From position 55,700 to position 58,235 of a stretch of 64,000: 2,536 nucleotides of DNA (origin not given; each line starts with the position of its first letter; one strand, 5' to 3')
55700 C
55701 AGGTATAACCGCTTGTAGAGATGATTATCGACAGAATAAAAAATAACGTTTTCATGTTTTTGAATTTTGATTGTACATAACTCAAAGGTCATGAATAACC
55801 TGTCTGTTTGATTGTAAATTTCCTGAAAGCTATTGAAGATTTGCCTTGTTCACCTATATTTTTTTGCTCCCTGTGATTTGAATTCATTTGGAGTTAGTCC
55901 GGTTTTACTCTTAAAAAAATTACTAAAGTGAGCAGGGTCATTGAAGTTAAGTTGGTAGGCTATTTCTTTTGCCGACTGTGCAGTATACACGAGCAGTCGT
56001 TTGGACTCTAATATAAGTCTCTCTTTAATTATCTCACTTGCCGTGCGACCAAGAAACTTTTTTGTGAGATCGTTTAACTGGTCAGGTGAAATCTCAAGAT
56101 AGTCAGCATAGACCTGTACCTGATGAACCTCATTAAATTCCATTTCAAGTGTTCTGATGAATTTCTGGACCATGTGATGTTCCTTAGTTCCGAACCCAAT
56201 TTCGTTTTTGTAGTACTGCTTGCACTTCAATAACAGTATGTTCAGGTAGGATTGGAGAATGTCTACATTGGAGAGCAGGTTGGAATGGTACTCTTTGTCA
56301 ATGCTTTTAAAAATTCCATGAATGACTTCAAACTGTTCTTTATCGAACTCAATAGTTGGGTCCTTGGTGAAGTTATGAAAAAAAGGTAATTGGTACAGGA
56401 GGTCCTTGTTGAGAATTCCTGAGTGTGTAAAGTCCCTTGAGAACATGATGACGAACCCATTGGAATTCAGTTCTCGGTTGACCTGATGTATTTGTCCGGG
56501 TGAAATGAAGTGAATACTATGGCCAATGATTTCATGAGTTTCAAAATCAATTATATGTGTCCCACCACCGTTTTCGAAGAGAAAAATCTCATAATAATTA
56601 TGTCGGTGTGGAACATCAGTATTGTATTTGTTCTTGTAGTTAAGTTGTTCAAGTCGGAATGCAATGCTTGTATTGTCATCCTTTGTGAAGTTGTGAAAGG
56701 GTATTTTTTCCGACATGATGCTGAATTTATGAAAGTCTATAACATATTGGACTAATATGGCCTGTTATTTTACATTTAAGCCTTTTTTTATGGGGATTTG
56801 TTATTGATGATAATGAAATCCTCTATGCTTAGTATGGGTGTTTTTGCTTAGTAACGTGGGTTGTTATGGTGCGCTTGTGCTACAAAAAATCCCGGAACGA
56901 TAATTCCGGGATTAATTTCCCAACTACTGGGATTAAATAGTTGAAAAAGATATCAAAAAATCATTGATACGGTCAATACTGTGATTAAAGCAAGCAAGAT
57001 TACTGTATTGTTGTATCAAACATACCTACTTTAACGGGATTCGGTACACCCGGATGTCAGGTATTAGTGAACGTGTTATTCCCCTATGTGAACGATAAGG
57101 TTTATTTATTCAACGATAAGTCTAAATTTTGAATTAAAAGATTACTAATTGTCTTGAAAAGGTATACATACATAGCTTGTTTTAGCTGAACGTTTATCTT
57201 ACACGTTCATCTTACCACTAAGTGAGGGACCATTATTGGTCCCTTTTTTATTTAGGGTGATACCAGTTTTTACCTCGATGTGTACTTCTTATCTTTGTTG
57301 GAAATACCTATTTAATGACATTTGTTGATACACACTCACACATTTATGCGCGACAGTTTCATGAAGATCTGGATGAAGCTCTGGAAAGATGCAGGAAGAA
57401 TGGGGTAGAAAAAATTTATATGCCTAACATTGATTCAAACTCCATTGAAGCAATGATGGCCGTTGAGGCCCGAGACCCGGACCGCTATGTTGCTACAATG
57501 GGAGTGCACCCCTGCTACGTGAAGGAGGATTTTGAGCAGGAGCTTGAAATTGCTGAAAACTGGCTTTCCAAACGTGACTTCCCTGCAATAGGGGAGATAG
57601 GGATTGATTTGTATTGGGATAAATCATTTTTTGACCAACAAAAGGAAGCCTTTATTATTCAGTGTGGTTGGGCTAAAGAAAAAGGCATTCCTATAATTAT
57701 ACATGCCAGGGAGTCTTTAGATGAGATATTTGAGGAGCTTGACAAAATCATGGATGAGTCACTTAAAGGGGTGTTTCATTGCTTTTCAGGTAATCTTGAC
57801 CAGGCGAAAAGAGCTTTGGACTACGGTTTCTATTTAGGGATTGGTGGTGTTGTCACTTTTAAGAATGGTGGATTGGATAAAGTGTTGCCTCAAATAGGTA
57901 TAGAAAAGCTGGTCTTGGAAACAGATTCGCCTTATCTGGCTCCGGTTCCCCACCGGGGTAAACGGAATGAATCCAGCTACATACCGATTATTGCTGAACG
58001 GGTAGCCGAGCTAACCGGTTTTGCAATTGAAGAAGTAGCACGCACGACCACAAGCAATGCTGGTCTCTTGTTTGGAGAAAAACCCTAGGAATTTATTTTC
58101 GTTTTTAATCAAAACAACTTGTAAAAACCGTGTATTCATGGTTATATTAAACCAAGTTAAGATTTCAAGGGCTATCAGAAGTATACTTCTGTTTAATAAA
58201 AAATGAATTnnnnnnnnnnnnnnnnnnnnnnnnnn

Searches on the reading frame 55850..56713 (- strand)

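Call 63: search_protein_families(library=ncbifam, proteins=[window:55850-56713:-], max_evalue=0.00001)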
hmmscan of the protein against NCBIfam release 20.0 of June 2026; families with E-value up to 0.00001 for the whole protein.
window:55850-56713:- (287 aa): 11 families
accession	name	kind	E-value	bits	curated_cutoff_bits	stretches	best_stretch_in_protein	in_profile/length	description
TIGR02297.1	HpaA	equivalog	7.3e-30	104.2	274.65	1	34-280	37-286/287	4-hydroxyphenylacetate catabolism regulatory protein HpaA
NF010028.0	PRK13503.1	equivalog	6.1e-16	58.6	288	1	36-281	31-272/278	HTH-type transcriptional activator RhaS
NF007860.0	PRK10572.1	equivalog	3.1e-14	52.5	208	1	124-283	129-286/292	arabinose operon transcriptional regulator AraC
TIGR04094.1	adjacent_YSIRK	equivalog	7.7e-14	51.4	200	1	178-279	283-383/383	YSIRK-targeted surface antigen transcriptional regulator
NF010025.2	PRK13500.1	equivalog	2e-10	40.7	525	1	29-282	25-278/282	HTH-type transcriptional activator RhaR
NF010026.0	PRK13501.1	equivalog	3.4e-10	39.6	363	1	31-281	29-277/290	HTH-type transcriptional activator RhaR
NF049932.1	TranspRegBtr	equivalog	3.8e-08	32.3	900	1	203-280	187-264/531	bacillibactin transport transcriptional regulator Btr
NF047455.1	TF_Staph_AryK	equivalog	5e-08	31.7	850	1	161-283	138-260/759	transcriptional regulator AryK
NF047788.1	TransRegPocR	equivalog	3.4e-07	29.8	500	1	152-282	159-291/296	transcriptional regulator PocR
NF010027.0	PRK13502.1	equivalog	4.7e-07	29.5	384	1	28-280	24-276/282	HTH-type transcriptional activator RhaR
NF007243.0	PRK09685.1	equivalog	2.2e-06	27.3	199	1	202-281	221-301/303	transcriptional regulator FeaR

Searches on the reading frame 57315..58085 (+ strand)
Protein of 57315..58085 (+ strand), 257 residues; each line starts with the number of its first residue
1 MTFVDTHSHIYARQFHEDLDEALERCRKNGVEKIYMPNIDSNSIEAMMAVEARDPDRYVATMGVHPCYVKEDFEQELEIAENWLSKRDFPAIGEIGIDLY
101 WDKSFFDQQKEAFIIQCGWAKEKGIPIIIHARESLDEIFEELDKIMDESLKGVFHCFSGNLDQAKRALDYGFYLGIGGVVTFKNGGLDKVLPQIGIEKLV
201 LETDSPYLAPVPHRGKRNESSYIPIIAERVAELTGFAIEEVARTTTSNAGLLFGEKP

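Call 63: search_protein_families(library=ncbifam, proteins=[window:57315-58085:+], max_evalue=0.00001)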
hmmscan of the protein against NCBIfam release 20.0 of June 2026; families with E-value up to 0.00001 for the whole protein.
window:57315-58085:+ (257 aa): 5 families
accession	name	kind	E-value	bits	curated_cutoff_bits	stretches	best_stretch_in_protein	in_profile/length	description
TIGR00010.1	TIGR00010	subfamily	3e-68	230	206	1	3-254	1-252/253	YchF/TatD family DNA exonuclease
NF008075.0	PRK10812.1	equivalog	2.4e-42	145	438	1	1-253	1-254/265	metal-dependent hydrolase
NF007745.0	PRK10425.1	equivalog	2e-37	128.8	395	1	9-254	7-257/260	3'-5' ssDNA/RNA exonuclease TatD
NF008522.0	PRK11449.1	equivalog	3.7e-36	124.6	481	1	2-253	4-256/259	metal-dependent hydrolase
NF041926.1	QatD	equivalog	1.3e-22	80.1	230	1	5-249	1-236/239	Qat anti-phage system TatD family nuclease QatD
